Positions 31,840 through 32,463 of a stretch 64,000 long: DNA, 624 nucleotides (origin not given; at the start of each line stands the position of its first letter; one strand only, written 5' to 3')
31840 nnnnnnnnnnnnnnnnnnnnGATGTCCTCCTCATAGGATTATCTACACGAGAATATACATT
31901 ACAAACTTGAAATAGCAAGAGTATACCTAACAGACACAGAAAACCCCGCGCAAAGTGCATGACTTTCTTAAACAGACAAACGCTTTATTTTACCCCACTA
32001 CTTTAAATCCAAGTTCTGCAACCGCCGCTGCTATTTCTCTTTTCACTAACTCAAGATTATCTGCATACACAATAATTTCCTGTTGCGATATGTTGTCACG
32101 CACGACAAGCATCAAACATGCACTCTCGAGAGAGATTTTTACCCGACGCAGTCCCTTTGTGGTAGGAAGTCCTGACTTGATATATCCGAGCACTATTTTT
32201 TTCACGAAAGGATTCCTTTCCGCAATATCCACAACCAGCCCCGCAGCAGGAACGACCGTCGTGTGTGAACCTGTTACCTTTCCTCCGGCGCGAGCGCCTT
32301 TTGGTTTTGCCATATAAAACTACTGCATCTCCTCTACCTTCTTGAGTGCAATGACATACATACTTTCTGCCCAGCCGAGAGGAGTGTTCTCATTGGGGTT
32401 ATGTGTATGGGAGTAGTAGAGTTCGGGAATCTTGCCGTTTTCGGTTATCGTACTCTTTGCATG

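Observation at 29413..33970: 4.5-kb accessory island inserted between rpsG and fusA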

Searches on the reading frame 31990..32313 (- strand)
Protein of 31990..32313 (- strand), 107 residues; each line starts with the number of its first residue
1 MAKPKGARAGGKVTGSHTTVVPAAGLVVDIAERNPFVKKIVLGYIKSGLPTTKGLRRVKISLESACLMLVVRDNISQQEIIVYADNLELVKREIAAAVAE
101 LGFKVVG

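Call 3: search_protein_families(library=pfam, proteins=[window:31990-32313:-], max_evalue=0.01)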
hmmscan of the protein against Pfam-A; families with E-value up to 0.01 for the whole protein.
window:31990-32313:- (107 aa): 1 family
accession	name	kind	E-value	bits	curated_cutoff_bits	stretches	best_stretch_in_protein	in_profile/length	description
PF09876.14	DUF2103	-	1.9e-06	28.2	22.4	1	11-85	4-82/98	Predicted metal-binding protein (DUF2103)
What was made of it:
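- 31990..32313 (-): C: 107-aa basic DUF2103-like protein. PF09876 28.2 bits, above the cutoff of 22.4 (call 3).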

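Call 4: search_protein_families(library=ncbifam, proteins=[window:31990-32313:-], max_evalue=0.01)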
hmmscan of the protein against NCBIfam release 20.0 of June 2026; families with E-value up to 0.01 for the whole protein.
window:31990-32313:- (107 aa): 0 families
